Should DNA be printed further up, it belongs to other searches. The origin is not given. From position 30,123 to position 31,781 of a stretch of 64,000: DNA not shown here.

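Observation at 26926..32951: Five-gene minus-strand operon resembling a Puu-type gamma-glutamylation pathway with an Fe-ADH in place of the amine oxidase: candidate amino-alcohol (ethanolamine-type) catabolic system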

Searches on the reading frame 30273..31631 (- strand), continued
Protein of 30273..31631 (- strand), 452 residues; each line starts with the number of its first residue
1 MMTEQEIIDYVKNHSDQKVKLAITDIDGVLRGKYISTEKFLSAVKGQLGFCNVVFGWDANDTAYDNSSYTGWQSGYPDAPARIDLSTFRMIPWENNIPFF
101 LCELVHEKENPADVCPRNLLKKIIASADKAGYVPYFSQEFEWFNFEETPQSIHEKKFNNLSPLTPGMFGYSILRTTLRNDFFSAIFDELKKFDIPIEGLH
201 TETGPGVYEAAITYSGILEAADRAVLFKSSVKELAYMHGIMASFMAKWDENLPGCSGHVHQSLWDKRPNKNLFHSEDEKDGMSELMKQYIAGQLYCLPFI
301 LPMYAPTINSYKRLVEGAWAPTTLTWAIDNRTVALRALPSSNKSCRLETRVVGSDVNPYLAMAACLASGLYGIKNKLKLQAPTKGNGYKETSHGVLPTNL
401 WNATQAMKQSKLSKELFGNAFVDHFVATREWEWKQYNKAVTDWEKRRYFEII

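Call 50: search_protein_families(library=pfam, proteins=[L019:2892-3536:-, L019:3624-4100:-, L019:4123-5577:-, L019:8438-9001:+, L023:3738-4646:+, L023:4664-5602:+, L023:8406-8849:+, L068:5730-6935:+, L068:8362-9696:+, L068:9780-10472:+])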
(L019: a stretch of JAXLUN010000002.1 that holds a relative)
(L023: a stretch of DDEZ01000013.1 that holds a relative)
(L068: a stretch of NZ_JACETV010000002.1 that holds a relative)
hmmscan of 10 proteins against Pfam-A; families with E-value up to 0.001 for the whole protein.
L019:2892-3536:- (214 aa): 3 families
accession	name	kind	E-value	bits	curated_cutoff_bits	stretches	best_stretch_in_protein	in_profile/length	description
PF01243.27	PNPOx_N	-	4.3e-22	79.2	28.1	1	39-164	2-118/120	Pyridoxamine 5'-phosphate oxidase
PF10590.14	PNP_phzG_C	-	1.2e-19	70.3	27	1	174-214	1-42/42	Pyridoxine 5'-phosphate oxidase C-terminal dimerisation region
PF12766.13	Pyridox_oxase_2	-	1.8e-05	25.7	26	1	48-117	20-96/100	Pyridoxamine 5'-phosphate oxidase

L019:3624-4100:- (158 aa): 0 families

L019:4123-5577:- (484 aa): 1 family
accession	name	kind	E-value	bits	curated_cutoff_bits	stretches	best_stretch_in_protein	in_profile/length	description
PF00171.27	Aldedh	-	9.5e-100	334.7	23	1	17-452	25-461/461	Aldehyde dehydrogenase family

L019:8438-9001:+ (187 aa): 2 families
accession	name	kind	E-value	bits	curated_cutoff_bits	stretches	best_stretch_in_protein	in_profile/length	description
PF21186.2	DUF6852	-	2.1e-19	70.3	27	1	52-119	1-71/71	Domain of unknown function (DUF6852)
PF18347.7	DUF5606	-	8.2e-12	45.5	25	1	3-49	1-46/46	Domain of unknown function (DUF5606)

L023:3738-4646:+ (302 aa): 1 family
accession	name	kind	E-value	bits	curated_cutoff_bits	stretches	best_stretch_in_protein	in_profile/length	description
PF01963.22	TraB_PrgY_gumN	-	1.1e-58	199.6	26.8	1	38-299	2-262/263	TraB/PrgY/gumN family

L023:4664-5602:+ (312 aa): 5 families
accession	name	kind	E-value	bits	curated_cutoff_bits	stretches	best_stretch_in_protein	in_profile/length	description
PF12146.15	Hydrolase_4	-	7.1e-18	65.2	27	1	97-205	2-113/239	Serine aminopeptidase, S33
PF02129.25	Peptidase_S15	-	3.5e-09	37.2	23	1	65-164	16-89/262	X-Pro dipeptidyl-peptidase (S15 family)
PF00561.26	Abhydrolase_1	-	3.9e-06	27.2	25.8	0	101-180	2-81/245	alpha/beta hydrolase fold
PF12697.13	Abhydrolase_6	-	1.9e-05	25.9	26.3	1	102-219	1-94/217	Alpha/beta hydrolase family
PF00326.27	Peptidase_S9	-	0.00033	20.7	22.6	0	122-312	9-207/213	Prolyl oligopeptidase family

L023:8406-8849:+ (147 aa): 1 family
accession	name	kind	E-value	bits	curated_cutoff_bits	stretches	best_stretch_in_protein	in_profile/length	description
PF06541.16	ABC_trans_CmpB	-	9.5e-09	36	25.9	1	8-132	3-113/151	Putative ABC-transporter type IV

L068:5730-6935:+ (401 aa): 3 families
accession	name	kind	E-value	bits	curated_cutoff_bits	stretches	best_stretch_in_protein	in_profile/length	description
PF13535.11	ATP-grasp_4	-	7.7e-06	26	27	1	147-288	2-156/160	ATP-grasp domain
PF07478.18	Dala_Dala_lig_C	-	0.00075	19.5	24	0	122-194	4-83/204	D-ala D-ala ligase C-terminus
PF02655.19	ATP-grasp_3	-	0.00077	20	23.2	0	112-256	3-130/160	ATP-grasp domain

L068:8362-9696:+ (444 aa): 3 families
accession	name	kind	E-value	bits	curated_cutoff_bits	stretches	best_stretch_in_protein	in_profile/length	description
PF02447.22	GntP_permease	-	2.4e-92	310.4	22.5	1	1-440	1-439/440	GntP family permease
PF03600.22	CitMHS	-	4.2e-11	43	31.9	1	12-388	3-336/336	Citrate transporter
PF06808.19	DctM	-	1.7e-05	24.3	23.8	1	27-376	22-351/413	Tripartite ATP-independent periplasmic transporter, DctM component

L068:9780-10472:+ (230 aa): 1 family
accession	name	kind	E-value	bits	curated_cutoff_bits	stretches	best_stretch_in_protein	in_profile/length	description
PF00174.25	Oxidored_molyb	-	3.1e-42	144.5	24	1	68-212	4-169/169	Oxidoreductase molybdopterin binding domain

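Call 54: get_annotated_region(hit=H8, flank=7000)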
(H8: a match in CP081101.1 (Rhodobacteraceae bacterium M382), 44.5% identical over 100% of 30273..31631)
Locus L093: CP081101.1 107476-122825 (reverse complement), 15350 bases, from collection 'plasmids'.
description: Rhodobacteraceae bacterium M382 plasmid unnamed3, complete sequence
organism: Rhodobacteraceae bacterium M382 (NCBI taxid 2867017)
taxonomy: Bacteria; Pseudomonadota; Alphaproteobacteria; Rhodobacterales; Paracoccaceae; ; Rhodobacteraceae bacterium M382
host: -; source: -; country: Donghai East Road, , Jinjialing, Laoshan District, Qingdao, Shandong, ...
typing (MOB-suite, as given by PLSDB): non-mobilizable
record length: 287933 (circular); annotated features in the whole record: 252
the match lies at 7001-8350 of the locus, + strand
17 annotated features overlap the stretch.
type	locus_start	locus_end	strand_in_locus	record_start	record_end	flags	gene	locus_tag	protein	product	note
CDS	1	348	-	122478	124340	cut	-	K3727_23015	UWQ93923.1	AMP-binding protein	-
CDS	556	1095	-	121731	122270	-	-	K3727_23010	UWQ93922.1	N-acetyltransferase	-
CDS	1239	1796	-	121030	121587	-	-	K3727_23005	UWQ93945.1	CIA30 family protein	-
CDS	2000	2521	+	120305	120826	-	-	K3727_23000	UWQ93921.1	glutathione peroxidase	-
CDS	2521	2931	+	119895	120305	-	-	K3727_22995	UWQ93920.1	DUF393 domain-containing protein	-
CDS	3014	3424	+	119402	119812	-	-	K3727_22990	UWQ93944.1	tryptophan-rich sensory protein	-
CDS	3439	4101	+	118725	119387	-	-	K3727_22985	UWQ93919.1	SDR family NAD(P)-dependent oxidoreductase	-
CDS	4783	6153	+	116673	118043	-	-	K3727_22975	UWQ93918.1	aminotransferase class III-fold pyridoxal phosphate-dependent enzyme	-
CDS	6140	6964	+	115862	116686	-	-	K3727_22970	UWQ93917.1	N-formylglutamate amidohydrolase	-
CDS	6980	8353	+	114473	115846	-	-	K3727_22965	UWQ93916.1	glutamine synthetase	-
CDS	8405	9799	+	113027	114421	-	-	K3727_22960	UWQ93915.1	aldehyde dehydrogenase family protein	-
CDS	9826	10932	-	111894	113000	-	-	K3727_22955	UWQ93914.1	P1 family peptidase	-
CDS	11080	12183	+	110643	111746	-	-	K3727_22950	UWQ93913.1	ABC transporter ATP-binding protein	-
CDS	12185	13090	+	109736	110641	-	-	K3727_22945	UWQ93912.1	ABC transporter permease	-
CDS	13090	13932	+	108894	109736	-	-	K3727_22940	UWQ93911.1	ABC transporter permease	-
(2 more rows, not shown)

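Call 55: get_annotated_region(hit=H6, flank=7000)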
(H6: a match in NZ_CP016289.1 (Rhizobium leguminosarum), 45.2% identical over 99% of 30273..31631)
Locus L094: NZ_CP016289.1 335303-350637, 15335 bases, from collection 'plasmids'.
description: Rhizobium leguminosarum strain Vaf10 plasmid unnamed2, complete sequence
organism: Rhizobium leguminosarum (NCBI taxid 384)
taxonomy: Bacteria; Pseudomonadota; Alphaproteobacteria; Hyphomicrobiales; Rhizobiaceae; Rhizobium; Rhizobium leguminosarum
host: -; source: Vavilovia formosa,cell culture; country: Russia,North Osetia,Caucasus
typing (MOB-suite, as given by PLSDB): non-mobilizable
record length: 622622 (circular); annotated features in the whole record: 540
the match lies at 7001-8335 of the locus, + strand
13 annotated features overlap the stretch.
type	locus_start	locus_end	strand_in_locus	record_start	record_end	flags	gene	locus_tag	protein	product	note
CDS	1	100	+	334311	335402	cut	-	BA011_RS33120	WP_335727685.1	2-aminoethylphosphonate--pyruvate transaminase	GO:0019700 - organic phosphonate catabolic process [Evidence IEA]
CDS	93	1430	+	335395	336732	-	-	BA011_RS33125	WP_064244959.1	PLP-dependent transferase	GO:0019346 - transsulfuration [Evidence IEA]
CDS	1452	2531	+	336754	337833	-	-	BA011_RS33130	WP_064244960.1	fatty acid desaturase family protein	GO:0006633 - fatty acid biosynthetic process [Evidence IEA]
CDS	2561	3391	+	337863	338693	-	-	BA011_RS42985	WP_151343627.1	gamma-glutamyl-gamma-aminobutyrate hydrolase family protein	-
CDS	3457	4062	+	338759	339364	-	-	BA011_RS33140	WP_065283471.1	LysE family translocator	-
CDS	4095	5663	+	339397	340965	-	-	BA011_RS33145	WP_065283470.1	GMC family oxidoreductase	-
CDS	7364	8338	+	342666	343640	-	-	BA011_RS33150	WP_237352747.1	glutamine synthetase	-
CDS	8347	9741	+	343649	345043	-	-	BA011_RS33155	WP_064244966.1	aldehyde dehydrogenase family protein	-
CDS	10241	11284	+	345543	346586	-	-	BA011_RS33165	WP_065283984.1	IS110 family transposase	-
CDS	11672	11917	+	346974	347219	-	-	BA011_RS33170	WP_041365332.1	DUF6429 family protein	-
CDS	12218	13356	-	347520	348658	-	-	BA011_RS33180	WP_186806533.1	IS3 family transposase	-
CDS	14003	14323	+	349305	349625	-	trxA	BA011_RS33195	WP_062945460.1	thioredoxin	-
CDS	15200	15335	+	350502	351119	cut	-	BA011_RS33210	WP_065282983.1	TraH family protein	GO:0000160 - phosphorelay signal transduction system [Evidence IEA]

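Call 56: get_annotated_region(hit=H4, flank=7000)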
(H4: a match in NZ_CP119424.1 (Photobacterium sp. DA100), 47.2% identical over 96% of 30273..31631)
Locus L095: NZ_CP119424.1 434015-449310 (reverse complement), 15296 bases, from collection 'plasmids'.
description: Photobacterium sp. DA100 plasmid pDA100, complete sequence
organism: Photobacterium sp. DA100 (NCBI taxid 3027472)
taxonomy: Bacteria; Pseudomonadota; Gammaproteobacteria; Vibrionales; Vibrionaceae; Photobacterium; Photobacterium sp. DA100
host: -; source: -; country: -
typing (MOB-suite, as given by PLSDB): non-mobilizable
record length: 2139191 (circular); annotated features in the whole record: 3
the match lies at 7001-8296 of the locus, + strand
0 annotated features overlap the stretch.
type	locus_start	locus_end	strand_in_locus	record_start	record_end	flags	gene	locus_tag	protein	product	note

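Call 69: get_annotated_region(hit=H21, flank=8000)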
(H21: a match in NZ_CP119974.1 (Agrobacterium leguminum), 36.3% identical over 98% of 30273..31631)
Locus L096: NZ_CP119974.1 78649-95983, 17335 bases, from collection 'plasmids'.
description: Agrobacterium leguminum strain AT13 plasmid p2, complete sequence
organism: Agrobacterium leguminum (NCBI taxid 2792015)
taxonomy: Bacteria; Pseudomonadota; Alphaproteobacteria; Hyphomicrobiales; Rhizobiaceae; Agrobacterium; Agrobacterium leguminum
host: -; source: pure culture,soil; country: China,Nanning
typing (MOB-suite, as given by PLSDB): non-mobilizable; mating-pair formation MPF_T
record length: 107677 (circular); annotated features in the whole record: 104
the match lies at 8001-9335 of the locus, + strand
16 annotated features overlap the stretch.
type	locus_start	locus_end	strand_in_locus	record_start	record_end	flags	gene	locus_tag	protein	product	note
CDS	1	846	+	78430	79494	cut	-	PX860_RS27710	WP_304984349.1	amino acid ABC transporter permease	GO:0006865 - amino acid transport [Evidence IEA]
CDS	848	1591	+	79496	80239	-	-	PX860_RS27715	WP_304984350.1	amino acid ABC transporter ATP-binding protein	-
CDS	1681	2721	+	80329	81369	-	-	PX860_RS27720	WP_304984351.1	zinc-dependent alcohol dehydrogenase family protein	-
CDS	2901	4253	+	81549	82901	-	-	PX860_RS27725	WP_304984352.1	aminotransferase class III-fold pyridoxal phosphate-dependent enzyme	-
CDS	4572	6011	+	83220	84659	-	-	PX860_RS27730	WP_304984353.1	methyl-accepting chemotaxis protein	GO:0007165 - signal transduction [Evidence IEA]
CDS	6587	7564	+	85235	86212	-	-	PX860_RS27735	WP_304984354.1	NAD(P)/FAD-dependent oxidoreductase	-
CDS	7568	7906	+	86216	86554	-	-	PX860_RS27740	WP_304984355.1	ferredoxin family protein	-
CDS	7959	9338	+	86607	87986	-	-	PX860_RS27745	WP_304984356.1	glutamine synthetase family protein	GO:0006542 - glutamine biosynthetic process [Evidence IEA]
CDS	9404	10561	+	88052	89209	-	-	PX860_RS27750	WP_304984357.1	cytochrome P450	-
CDS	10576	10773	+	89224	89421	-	-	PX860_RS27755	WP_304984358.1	ferredoxin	-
CDS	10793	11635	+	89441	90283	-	-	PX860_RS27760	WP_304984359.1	type 1 glutamine amidotransferase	-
CDS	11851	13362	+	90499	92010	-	-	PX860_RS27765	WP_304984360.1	APC family permease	-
CDS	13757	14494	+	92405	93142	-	-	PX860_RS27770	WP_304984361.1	autoinducer binding domain-containing protein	-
CDS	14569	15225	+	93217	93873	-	-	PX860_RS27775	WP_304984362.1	acyl-homoserine-lactone synthase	-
CDS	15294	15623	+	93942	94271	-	-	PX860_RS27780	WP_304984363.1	hypothetical protein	-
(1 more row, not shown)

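Call 70: get_annotated_region(hit=H25, flank=7000)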
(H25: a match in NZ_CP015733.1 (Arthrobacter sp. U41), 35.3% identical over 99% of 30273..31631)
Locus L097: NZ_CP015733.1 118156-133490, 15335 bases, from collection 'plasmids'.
description: Arthrobacter sp. U41 plasmid unnamed1, complete sequence
organism: Arthrobacter sp. U41 (NCBI taxid 1849032)
taxonomy: Bacteria; Actinomycetota; Actinomycetes; Micrococcales; Micrococcaceae; Arthrobacter; Arthrobacter sp. U41
host: -; source: Purified bacterial strains from deep water samples,Lake Untersee; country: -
typing (MOB-suite, as given by PLSDB): conjugative; relaxase MOBP; mating-pair formation MPF_T
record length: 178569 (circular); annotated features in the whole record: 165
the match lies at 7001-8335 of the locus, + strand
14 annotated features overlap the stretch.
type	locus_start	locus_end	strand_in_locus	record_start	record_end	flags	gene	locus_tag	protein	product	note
CDS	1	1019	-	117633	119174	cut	-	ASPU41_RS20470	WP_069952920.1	sodium:solute symporter family protein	-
CDS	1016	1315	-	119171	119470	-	-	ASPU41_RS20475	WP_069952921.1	hypothetical protein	-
CDS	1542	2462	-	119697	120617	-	-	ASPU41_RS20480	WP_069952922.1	choline kinase family protein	-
CDS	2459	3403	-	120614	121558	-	-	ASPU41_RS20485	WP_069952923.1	hypothetical protein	-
CDS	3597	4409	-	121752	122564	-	-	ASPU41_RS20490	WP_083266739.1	GntR family transcriptional regulator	-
CDS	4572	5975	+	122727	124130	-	-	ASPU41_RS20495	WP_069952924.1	amidase family protein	-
CDS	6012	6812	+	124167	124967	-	-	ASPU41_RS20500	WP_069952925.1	inositol monophosphatase family protein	-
CDS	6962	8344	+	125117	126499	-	-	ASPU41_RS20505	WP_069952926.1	glutamine synthetase family protein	GO:0006542 - glutamine biosynthetic process [Evidence IEA]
CDS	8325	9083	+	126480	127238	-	-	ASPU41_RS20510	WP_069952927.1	gamma-glutamyl-gamma-aminobutyrate hydrolase family protein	-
CDS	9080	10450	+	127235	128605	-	-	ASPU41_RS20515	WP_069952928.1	aldehyde dehydrogenase family protein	-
CDS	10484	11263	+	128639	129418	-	-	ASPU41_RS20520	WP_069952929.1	3-oxoacyl-ACP reductase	-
CDS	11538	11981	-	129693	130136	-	-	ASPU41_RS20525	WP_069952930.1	DUF4913 domain-containing protein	-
CDS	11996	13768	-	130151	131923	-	-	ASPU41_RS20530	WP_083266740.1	type IV secretory system conjugative DNA transfer family protein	-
CDS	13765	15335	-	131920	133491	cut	-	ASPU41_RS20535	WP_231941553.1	ATP/GTP-binding protein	-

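Call 72: search_protein_families(library=ncbifam, proteins=[L062:5688-7001:+, L075:5698-6993:+, L063:5685-6986:+, L019:5660-6964:+, L005:1817-3133:+, L086:5508-6989:+], max_evalue=1e-40)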
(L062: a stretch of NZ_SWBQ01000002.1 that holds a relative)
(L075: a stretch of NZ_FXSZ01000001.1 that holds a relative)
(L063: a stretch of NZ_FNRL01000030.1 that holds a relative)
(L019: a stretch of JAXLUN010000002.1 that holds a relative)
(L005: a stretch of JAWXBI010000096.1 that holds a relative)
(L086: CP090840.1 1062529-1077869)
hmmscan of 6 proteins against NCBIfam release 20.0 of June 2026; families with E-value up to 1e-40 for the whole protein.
L062:5688-7001:+ (438 aa): 3 families
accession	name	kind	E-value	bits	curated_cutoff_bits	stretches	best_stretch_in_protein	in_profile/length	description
TIGR00908.1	2A0305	equivalog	1.4e-131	439.5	381.75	1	5-432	2-430/442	ethanolamine permease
TIGR00909.1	2A0306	subfamily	5.6e-49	167.2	556.8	1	8-431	1-426/429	amino acid transporter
NF053761.1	BrChAATpBcaP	equivalog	9e-44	150.2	690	1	3-432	15-452/460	branched-chain amino acid transporter BcaP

L075:5698-6993:+ (432 aa): 2 families
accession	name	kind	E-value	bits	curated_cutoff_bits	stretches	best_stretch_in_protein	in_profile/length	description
TIGR00908.1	2A0305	equivalog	3.3e-130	434.9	381.75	1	2-426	5-427/442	ethanolamine permease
TIGR00909.1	2A0306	subfamily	5.6e-49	167.2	556.8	1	42-417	41-421/429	amino acid transporter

L063:5685-6986:+ (434 aa): 3 families
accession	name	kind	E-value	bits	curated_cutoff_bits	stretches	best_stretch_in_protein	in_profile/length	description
TIGR00908.1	2A0305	equivalog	2.3e-128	428.8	381.75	1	5-431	2-429/442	ethanolamine permease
TIGR00909.1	2A0306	subfamily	1.4e-46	159.3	556.8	1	8-431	1-429/429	amino acid transporter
NF053761.1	BrChAATpBcaP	equivalog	1.5e-41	143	690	0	3-431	15-451/460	branched-chain amino acid transporter BcaP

L019:5660-6964:+ (434 aa): 2 families
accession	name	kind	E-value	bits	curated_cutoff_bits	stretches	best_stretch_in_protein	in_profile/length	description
TIGR00908.1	2A0305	equivalog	3.6e-122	408.4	381.75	1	8-430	4-429/442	ethanolamine permease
TIGR00909.1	2A0306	subfamily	1.2e-46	159.5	556.8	1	20-430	12-429/429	amino acid transporter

L005:1817-3133:+ (439 aa): 3 families
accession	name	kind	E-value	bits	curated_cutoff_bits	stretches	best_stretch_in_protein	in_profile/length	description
TIGR00908.1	2A0305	equivalog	2.9e-129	431.8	381.75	1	6-432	2-426/442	ethanolamine permease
TIGR00909.1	2A0306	subfamily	2.8e-49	168.2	556.8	1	43-428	33-424/429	amino acid transporter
NF053761.1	BrChAATpBcaP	equivalog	3.7e-42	144.9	690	0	133-427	163-446/460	branched-chain amino acid transporter BcaP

L086:5508-6989:+ (493 aa): 2 families
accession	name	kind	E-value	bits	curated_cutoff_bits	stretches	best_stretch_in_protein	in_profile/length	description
TIGR00907.1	2A0304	subfamily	1.8e-139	465.8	598.3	1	2-461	15-482/482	amino acid permease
TIGR03428.1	ureacarb_perm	hypoth_equivalog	4.4e-48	164.3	740.45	1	4-424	18-445/475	permease, urea carboxylase system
